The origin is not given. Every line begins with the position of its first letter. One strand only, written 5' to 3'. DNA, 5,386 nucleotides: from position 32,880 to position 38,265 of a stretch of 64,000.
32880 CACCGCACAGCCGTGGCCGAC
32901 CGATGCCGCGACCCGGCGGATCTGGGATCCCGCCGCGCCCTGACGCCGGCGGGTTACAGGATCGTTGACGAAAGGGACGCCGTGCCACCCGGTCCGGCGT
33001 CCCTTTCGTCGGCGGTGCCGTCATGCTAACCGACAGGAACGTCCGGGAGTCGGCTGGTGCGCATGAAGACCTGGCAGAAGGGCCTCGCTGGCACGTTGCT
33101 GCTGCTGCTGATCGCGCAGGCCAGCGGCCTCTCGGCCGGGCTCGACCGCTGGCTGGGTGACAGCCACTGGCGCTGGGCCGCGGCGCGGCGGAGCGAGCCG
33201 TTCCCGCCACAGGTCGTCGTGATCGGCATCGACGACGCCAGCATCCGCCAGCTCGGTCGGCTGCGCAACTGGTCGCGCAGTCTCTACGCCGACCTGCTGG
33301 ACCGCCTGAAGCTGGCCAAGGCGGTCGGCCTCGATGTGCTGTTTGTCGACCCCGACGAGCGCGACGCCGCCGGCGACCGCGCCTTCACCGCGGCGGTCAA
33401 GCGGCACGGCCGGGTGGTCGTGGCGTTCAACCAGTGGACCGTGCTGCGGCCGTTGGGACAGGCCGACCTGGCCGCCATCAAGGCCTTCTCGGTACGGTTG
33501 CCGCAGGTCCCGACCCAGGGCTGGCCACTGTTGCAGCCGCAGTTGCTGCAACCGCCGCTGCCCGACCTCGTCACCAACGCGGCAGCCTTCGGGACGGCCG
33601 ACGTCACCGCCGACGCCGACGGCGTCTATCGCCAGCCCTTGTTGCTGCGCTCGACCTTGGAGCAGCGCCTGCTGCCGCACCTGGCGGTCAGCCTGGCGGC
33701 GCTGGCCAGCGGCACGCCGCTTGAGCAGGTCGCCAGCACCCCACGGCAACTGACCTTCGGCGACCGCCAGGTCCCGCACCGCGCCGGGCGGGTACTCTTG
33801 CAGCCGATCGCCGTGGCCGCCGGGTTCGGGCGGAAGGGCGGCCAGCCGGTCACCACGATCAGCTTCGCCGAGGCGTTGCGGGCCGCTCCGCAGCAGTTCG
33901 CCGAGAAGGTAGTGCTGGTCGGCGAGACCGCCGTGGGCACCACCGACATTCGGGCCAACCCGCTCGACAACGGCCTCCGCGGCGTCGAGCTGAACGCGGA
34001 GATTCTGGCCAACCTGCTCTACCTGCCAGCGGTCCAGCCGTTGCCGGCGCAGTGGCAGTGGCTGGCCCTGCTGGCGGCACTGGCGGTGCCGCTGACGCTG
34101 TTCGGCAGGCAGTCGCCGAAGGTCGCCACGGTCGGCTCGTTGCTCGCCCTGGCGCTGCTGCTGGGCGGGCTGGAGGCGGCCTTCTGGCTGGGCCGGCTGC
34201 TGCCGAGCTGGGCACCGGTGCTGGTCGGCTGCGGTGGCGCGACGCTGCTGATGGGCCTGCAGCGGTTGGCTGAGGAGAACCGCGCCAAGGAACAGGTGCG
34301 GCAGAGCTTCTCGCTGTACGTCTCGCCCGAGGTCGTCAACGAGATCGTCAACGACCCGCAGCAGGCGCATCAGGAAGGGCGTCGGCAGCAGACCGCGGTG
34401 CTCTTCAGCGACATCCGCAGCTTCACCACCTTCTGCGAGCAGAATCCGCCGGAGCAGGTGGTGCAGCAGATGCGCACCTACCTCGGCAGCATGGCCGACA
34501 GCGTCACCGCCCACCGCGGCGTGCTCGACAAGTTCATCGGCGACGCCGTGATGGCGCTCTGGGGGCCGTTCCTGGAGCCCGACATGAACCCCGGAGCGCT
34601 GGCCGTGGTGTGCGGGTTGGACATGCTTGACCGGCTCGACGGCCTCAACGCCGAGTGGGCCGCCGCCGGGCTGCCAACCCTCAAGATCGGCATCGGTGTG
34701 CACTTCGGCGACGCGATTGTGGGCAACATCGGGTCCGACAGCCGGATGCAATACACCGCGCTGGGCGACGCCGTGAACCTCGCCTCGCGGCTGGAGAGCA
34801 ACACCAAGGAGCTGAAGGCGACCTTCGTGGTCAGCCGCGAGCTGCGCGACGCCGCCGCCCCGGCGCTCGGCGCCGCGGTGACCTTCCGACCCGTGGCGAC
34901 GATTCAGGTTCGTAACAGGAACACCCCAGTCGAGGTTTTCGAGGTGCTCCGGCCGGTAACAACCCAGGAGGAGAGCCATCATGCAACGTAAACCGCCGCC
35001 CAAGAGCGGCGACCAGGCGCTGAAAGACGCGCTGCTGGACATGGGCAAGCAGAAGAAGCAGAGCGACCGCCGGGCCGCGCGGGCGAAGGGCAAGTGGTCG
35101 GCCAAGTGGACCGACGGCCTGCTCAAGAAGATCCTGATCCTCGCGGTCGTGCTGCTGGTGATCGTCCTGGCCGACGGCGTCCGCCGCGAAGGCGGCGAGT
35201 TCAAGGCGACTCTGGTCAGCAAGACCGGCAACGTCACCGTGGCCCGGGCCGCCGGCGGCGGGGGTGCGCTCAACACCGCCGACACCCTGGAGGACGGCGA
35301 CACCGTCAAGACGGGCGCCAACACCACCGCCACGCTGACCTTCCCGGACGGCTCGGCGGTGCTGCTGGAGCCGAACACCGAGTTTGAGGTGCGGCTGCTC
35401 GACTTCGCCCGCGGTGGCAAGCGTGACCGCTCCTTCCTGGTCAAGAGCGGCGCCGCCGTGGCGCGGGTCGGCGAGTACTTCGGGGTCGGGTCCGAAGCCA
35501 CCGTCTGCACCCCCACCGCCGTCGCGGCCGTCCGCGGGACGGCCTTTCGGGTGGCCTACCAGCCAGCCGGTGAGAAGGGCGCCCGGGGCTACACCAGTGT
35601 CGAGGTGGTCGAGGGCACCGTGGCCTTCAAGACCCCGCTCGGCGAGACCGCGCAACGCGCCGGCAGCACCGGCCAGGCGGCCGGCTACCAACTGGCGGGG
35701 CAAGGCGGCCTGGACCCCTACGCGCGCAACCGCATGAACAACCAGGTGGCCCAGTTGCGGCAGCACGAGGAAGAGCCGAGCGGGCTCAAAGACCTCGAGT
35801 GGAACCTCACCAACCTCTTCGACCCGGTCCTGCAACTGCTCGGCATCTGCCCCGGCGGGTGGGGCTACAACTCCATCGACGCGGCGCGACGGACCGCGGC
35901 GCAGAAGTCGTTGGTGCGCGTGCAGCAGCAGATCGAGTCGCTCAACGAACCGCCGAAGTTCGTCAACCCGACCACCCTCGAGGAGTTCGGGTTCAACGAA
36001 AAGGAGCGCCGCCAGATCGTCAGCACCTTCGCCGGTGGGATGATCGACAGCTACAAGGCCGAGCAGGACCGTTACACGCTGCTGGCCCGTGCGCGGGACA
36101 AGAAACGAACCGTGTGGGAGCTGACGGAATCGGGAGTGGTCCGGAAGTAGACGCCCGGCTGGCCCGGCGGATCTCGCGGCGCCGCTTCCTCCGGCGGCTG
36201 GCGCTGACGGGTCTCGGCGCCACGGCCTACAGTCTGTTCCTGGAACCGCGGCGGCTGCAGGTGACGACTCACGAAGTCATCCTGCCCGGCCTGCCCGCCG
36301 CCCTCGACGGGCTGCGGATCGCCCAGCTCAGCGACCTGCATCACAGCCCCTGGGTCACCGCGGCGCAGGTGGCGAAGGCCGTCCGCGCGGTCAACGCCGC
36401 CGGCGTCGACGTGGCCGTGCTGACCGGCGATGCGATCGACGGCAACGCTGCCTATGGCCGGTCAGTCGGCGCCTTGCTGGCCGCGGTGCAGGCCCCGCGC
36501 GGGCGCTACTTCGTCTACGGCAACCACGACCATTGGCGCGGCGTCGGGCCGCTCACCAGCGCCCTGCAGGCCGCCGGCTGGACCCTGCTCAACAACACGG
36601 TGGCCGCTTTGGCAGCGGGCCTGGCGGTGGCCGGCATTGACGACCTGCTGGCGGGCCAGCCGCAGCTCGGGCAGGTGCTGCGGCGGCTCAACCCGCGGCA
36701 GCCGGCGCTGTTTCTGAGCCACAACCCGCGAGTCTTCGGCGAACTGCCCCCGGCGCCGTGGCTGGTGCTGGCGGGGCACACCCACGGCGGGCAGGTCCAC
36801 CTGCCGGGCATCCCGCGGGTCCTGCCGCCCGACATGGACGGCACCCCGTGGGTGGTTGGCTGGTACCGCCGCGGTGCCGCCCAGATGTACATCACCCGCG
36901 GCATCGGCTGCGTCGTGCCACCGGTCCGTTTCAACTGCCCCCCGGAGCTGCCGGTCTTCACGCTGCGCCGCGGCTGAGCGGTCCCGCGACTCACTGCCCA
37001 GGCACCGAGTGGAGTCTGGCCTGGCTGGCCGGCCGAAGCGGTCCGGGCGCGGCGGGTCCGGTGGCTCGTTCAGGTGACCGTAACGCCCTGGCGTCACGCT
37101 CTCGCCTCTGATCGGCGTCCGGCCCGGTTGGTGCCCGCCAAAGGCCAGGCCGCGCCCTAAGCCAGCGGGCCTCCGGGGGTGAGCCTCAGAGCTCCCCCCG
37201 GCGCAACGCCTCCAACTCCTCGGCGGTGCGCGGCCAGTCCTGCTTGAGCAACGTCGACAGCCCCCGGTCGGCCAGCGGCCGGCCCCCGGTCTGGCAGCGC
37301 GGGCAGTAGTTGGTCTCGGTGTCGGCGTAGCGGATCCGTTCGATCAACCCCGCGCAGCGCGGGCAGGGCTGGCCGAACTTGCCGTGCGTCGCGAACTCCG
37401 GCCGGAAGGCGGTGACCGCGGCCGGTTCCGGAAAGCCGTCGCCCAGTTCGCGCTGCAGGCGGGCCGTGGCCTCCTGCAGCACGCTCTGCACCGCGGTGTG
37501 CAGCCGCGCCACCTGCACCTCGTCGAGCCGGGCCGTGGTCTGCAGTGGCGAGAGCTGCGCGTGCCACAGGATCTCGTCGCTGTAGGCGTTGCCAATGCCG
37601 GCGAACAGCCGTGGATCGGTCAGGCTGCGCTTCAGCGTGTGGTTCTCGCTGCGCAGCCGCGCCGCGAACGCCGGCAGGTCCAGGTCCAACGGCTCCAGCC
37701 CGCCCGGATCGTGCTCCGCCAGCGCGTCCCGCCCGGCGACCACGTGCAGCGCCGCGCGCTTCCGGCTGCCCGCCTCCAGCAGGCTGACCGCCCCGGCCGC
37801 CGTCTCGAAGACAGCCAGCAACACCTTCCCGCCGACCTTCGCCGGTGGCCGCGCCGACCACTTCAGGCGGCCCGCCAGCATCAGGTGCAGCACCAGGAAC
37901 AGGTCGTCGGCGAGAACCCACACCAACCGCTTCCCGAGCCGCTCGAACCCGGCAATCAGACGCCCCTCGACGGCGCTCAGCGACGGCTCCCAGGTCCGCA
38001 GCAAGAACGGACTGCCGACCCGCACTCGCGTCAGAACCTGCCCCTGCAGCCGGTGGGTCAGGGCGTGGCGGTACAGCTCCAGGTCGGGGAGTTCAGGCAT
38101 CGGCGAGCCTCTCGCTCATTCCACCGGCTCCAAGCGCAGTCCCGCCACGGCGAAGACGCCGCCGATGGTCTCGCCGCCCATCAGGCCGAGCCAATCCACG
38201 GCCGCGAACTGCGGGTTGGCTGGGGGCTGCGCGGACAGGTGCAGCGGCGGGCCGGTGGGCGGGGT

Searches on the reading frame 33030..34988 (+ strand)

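Call 67: search_protein_families(library=pfam, proteins=[window:33030-34988:+], max_evalue=0.001)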
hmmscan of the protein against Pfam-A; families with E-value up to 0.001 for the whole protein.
window:33030-34988:+ (653 aa): 2 families
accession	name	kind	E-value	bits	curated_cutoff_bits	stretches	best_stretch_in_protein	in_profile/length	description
PF05226.16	CHASE2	-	2.2e-43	149.1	26.3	1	23-353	3-254/257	CHASE2 domain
PF00211.25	Guanylate_cyc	-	2.7e-18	66.7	21.9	1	451-597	5-145/183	Adenylate and Guanylate cyclase catalytic domain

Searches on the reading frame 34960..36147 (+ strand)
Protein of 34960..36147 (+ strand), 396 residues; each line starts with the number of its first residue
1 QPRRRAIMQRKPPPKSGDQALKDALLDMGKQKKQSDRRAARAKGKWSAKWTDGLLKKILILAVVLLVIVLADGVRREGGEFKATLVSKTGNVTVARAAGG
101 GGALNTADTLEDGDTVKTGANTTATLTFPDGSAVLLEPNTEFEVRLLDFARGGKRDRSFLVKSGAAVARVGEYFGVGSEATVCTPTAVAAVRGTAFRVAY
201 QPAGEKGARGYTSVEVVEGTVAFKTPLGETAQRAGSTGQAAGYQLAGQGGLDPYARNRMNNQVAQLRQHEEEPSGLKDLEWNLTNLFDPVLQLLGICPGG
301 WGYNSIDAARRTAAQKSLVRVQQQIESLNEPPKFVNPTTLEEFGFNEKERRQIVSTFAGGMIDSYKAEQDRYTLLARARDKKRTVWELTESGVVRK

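Call 67: search_protein_families(library=pfam, proteins=[window:34960-36147:+], max_evalue=0.001)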
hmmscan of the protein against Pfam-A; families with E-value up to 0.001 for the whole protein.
window:34960-36147:+ (396 aa): 1 family
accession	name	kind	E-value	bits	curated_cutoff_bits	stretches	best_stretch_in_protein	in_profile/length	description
PF04773.18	FecR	-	4.5e-13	49.9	24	1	114-221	1-96/97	FecR protein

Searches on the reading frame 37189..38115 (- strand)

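Call 67: search_protein_families(library=pfam, proteins=[window:37189-38115:-], max_evalue=0.001)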
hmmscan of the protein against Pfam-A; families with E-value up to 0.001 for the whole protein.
window:37189-38115:- (309 aa): 4 families
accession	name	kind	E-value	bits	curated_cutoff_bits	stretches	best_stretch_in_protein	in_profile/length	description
PF06831.19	H2TH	-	5e-17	62.1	34.7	1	145-218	10-83/93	Formamidopyrimidine-DNA glycosylase H2TH domain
PF01149.29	Fapy_DNA_glyco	-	2.4e-15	57.7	25.5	1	6-93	1-92/117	Formamidopyrimidine-DNA glycosylase N-terminal domain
PF06827.20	zf-FPG_IleRS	-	1.5e-07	31.5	21.3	1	248-276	1-29/30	Zinc finger found in FPG and IleRS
PF05833.16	NFACT_N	-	0.0004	19.7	31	1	138-217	166-244/456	NFACT N-terminal and middle domains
